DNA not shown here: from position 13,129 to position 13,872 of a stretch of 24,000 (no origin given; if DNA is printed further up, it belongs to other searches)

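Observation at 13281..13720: tsaB is interrupted in frame by a DUF559 endonuclease cassette bounded by hairpin-containing inverted repeats that encode their own linkers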

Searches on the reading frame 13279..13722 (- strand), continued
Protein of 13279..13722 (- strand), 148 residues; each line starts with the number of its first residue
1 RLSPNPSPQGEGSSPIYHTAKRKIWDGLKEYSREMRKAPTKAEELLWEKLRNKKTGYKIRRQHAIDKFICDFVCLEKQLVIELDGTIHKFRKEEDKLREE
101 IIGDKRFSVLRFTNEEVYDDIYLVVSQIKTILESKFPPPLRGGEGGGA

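Call 80: search_protein_families(library=phrogs, proteins=[window:13318-13683:-], max_evalue=0.01)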
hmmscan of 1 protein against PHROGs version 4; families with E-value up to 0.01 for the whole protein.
seq(122 aa): 2 families
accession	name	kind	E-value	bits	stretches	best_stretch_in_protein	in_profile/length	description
phrog_9529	-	unknown function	1.9e-06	28.7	1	41-120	110-195/247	-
phrog_503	-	unknown function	0.0071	17.1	0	18-118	23-129/144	-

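Call 82: search_dna_similar(query=window:13318-13683:-, collection=plasmids, mode=protein, max_rows=40, max_evalue=1e-8)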
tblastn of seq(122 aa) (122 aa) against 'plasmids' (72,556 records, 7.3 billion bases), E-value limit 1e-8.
Records with a match: 35; places in all: 38; records where one place covers at least 80% of the query: 25.
Best place of each record, by identity: <60% 35.
By first word of the organism name: Azospirillum 8; Deinococcus 5; Sinorhizobium 4; Sphingomonas 3; Synechocystis 2; Pseudanabaena 2; Picosynechococcus 2; Neisseria 2; Escherichia 2; Photobacterium 1; and 4 more.
By predicted mobility (MOB-suite, as given by PLSDB): non-mobilizable 29; mobilizable 6.
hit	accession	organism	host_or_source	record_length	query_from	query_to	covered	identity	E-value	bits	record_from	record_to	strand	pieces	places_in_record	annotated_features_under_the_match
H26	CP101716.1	Synechocystis sp. B12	cell culture,mangrove water from the ...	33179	8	115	89%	45.9%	4e-22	97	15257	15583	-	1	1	DUF559 domain-containing protein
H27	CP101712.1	Synechocystis sp. B12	cell culture,mangrove water from the ...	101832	7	115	89%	40.9%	2e-17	83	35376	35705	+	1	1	endonuclease domain-containing protein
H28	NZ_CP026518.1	Deinococcus sp. NW-56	whole organism,water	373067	19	119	83%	43.6%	2e-15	77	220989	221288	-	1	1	DUF559 domain-containing protein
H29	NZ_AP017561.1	Pseudanabaena sp. ABRG5-3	-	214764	19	118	82%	42.6%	3e-17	83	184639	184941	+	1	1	endonuclease domain-containing protein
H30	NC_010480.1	Picosynechococcus sp. PCC 7002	-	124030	15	121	88%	38.9%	4e-16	79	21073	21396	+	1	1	DUF559 domain-containing protein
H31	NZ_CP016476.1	Picosynechococcus sp. PCC 7003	cell culture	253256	19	121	84%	40.4%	1e-16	81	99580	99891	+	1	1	endonuclease domain-containing protein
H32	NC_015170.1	Deinococcus proteolyticus MRP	feces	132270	19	119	83%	40.6%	1e-14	76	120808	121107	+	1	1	endonuclease domain-containing protein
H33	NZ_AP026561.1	Deinococcus aetherius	-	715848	22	120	81%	41.0%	5e-13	71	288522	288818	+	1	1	endonuclease domain-containing protein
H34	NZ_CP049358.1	Deinococcus wulumuqiensis R12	cell culture,soil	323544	30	119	74%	44.4%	3e-13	71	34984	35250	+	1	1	endonuclease domain-containing protein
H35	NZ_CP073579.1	Photobacterium sp. GJ3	-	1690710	16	115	82%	39.4%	7e-14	73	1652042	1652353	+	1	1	record has no annotation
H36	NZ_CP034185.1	Deinococcus psychrotolerans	whole organism,R2A medium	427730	17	122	87%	36.8%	3e-16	80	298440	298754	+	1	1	DUF559 domain-containing protein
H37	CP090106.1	Sinorhizobium meliloti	Medicago,Cell culture,Plant nodule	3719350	17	122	87%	35.5%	2e-14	75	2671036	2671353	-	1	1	endonuclease domain-containing protein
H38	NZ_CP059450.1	Azospirillum brasilense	Prokaryotes,soil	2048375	15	104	74%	41.8%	8e-14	73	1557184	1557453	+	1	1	none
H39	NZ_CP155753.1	Sphingomonas parapaucimobilis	Chinese cabbage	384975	13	121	89%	33.6%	5e-13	71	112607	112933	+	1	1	DUF559 domain-containing protein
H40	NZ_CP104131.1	Sinorhizobium sp. K101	Phaseolus vulgaris,cell ...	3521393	17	122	87%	34.6%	1e-12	70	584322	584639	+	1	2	none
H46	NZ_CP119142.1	Neisseria gonorrhoeae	Homo sapiens,whole organism,synovial ...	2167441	14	120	88%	33.3%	7e-13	71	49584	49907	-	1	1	none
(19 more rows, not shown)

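Call 83: get_annotated_region(hit=H26, flank=700)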
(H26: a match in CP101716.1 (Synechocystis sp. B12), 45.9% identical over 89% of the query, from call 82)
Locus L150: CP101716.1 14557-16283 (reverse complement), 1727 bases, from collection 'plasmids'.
description: Synechocystis sp. B12 plasmid unnamed7, complete sequence
organism: Synechocystis sp. B12 (NCBI taxid 2764086)
taxonomy: Bacteria; Cyanobacteriota; Cyanophyceae; Synechococcales; Merismopediaceae; Synechocystis; Synechocystis sp. B12
host: -; source: cell culture,mangrove water from the port of Santos, Brazil; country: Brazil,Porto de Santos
typing (MOB-suite, as given by PLSDB): non-mobilizable
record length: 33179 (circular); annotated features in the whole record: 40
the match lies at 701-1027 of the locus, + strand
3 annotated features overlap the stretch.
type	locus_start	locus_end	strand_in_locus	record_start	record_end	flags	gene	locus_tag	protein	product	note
CDS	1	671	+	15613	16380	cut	-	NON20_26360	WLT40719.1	hypothetical protein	-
CDS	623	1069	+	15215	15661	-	-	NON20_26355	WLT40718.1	DUF559 domain-containing protein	-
CDS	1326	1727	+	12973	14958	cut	-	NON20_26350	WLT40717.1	BREX-1 system adenine-specific DNA-methyltransferase PglX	-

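Call 84: get_annotated_region(hit=H27, flank=700)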
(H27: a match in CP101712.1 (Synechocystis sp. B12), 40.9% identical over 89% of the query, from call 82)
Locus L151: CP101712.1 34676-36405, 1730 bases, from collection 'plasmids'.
description: Synechocystis sp. B12 plasmid unnamed3, complete sequence
organism: Synechocystis sp. B12 (NCBI taxid 2764086)
taxonomy: Bacteria; Cyanobacteriota; Cyanophyceae; Synechococcales; Merismopediaceae; Synechocystis; Synechocystis sp. B12
host: -; source: cell culture,mangrove water from the port of Santos, Brazil; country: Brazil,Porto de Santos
typing (MOB-suite, as given by PLSDB): non-mobilizable
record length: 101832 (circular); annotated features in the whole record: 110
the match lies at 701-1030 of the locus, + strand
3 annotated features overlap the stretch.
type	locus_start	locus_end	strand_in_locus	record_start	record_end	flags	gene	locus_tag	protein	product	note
CDS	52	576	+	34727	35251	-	-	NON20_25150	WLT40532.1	DUF1156 domain-containing protein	-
CDS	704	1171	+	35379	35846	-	-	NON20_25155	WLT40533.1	endonuclease domain-containing protein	-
CDS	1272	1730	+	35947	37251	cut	-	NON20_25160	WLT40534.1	hypothetical protein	-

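Call 85: get_annotated_region(hit=H29, flank=700)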
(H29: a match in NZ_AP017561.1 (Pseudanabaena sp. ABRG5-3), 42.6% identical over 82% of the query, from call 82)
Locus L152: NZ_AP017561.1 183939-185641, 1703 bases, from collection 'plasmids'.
description: Pseudanabaena sp. ABRG5-3 plasmid ABRG53a, complete sequence
organism: Pseudanabaena sp. ABRG5-3 (NCBI taxid 685565)
taxonomy: Bacteria; Cyanobacteriota; Cyanophyceae; Pseudanabaenales; Pseudanabaenaceae; Pseudanabaena; Pseudanabaena sp. ABRG5-3
host: -; source: -; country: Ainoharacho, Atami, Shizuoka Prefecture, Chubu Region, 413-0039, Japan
typing (MOB-suite, as given by PLSDB): mobilizable; relaxase MOBP
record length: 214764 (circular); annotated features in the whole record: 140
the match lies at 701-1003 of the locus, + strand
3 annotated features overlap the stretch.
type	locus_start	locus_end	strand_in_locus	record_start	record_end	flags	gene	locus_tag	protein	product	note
CDS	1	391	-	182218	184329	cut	-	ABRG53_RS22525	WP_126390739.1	3'-5' exonuclease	-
CDS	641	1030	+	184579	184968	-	-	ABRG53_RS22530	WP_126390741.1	endonuclease domain-containing protein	-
CDS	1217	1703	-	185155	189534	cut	-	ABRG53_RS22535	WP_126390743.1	hypothetical protein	-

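Call 86: get_annotated_region(hit=H30, flank=700)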
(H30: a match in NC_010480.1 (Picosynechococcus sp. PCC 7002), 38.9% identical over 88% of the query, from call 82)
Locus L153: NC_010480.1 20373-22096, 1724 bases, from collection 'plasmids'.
description: Picosynechococcus sp. PCC 7002 plasmid pAQ6, complete sequence
organism: Picosynechococcus sp. PCC 7002 (NCBI taxid 32049)
taxonomy: Bacteria; Cyanobacteriota; Cyanophyceae; Chroococcales; Geminocystaceae; Picosynechococcus; Picosynechococcus sp. PCC 7002
host: -; source: -; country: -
typing (MOB-suite, as given by PLSDB): mobilizable; relaxase MOBF
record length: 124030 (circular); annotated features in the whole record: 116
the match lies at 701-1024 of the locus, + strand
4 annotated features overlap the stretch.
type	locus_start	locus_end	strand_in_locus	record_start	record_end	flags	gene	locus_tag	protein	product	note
CDS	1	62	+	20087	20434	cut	-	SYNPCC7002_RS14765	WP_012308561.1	hypothetical protein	-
CDS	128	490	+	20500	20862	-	-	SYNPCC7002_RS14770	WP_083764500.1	PIN domain-containing protein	-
CDS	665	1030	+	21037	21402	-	-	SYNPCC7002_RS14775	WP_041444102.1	DUF559 domain-containing protein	-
CDS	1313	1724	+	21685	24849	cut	-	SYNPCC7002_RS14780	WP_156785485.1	DUF1156 domain-containing protein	-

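Call 87: get_annotated_region(hit=H28, flank=700)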
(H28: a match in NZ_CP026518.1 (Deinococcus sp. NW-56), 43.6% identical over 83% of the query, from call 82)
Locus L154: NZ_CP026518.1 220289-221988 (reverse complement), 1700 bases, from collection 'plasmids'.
description: Deinococcus sp. NW-56 plasmid unnamed2, complete sequence
organism: Deinococcus sp. NW-56 (NCBI taxid 2080419)
taxonomy: Bacteria; Deinococcota; Deinococci; Deinococcales; Deinococcaceae; Deinococcus; Deinococcus sp. NW-56
host: -; source: whole organism,water; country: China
typing (MOB-suite, as given by PLSDB): non-mobilizable
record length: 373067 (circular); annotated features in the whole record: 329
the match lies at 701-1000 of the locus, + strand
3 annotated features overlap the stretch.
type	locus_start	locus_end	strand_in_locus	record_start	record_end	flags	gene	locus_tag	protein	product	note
CDS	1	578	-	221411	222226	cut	-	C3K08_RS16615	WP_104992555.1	NAD(P)-dependent oxidoreductase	-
CDS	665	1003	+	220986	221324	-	-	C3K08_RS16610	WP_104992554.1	DUF559 domain-containing protein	-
CDS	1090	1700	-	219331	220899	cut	hpaE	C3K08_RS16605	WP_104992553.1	5-carboxymethyl-2-hydroxymuconate semialdehyde dehydrogenase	GO:1901023 - 4-hydroxyphenylacetate catabolic process [Evidence IEA]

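Call 88: get_annotated_region(hit=H32, flank=700)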
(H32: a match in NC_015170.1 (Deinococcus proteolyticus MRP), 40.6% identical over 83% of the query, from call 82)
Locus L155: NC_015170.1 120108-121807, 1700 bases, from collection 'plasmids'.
description: Deinococcus proteolyticus MRP plasmid pDEIPR03, complete sequence
organism: Deinococcus proteolyticus MRP (NCBI taxid 693977)
taxonomy: Bacteria; Deinococcota; Deinococci; Deinococcales; Deinococcaceae; Deinococcus; Deinococcus proteolyticus; Deinococcus proteolyticus MRP
host: -; source: feces; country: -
typing (MOB-suite, as given by PLSDB): non-mobilizable; replicon rep_cluster_1658
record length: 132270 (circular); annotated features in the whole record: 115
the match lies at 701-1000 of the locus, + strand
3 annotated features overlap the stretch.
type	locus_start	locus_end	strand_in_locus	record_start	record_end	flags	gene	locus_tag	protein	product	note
CDS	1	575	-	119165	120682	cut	hpaB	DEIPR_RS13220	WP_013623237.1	4-hydroxyphenylacetate 3-monooxygenase, oxygenase component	-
CDS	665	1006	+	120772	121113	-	-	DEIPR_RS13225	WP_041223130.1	endonuclease domain-containing protein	-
CDS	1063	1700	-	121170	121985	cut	-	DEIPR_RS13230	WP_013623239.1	NAD(P)-dependent oxidoreductase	-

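Call 89: get_annotated_region(hit=H46, flank=700)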
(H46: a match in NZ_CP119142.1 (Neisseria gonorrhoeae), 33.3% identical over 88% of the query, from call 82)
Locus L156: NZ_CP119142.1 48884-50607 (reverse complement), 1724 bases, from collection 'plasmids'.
description: Neisseria gonorrhoeae strain 2022NG-0032 plasmid p2022NG-0032_1, complete sequence
organism: Neisseria gonorrhoeae (NCBI taxid 485)
taxonomy: Bacteria; Pseudomonadota; Betaproteobacteria; Neisseriales; Neisseriaceae; Neisseria; Neisseria gonorrhoeae
host: -; source: Homo sapiens,whole organism,synovial fluid; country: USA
typing (MOB-suite, as given by PLSDB): non-mobilizable
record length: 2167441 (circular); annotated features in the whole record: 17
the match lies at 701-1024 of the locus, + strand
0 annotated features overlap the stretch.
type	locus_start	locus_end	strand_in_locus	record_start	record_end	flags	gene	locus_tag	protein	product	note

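Call 90: get_annotated_region(hit=H37, flank=700)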
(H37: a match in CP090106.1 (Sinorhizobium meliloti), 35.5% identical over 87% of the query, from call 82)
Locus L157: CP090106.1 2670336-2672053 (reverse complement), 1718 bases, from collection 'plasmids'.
description: Sinorhizobium meliloti strain Ak57 plasmid pSymB, complete sequence
organism: Sinorhizobium meliloti (NCBI taxid 382)
taxonomy: Bacteria; Pseudomonadota; Alphaproteobacteria; Hyphomicrobiales; Rhizobiaceae; Sinorhizobium; Sinorhizobium meliloti
host: -; source: Medicago,Cell culture,Plant nodule; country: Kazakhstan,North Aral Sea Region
typing (MOB-suite, as given by PLSDB): non-mobilizable
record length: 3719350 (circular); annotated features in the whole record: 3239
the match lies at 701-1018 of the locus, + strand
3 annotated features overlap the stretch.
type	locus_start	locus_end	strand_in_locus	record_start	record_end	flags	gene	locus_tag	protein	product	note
CDS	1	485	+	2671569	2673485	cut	-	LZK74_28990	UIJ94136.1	ATP-binding protein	-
CDS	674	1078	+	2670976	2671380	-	-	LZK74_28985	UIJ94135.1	endonuclease domain-containing protein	-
CDS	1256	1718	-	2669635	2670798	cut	-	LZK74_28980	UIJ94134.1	IS4-like element ISRm16 family transposase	-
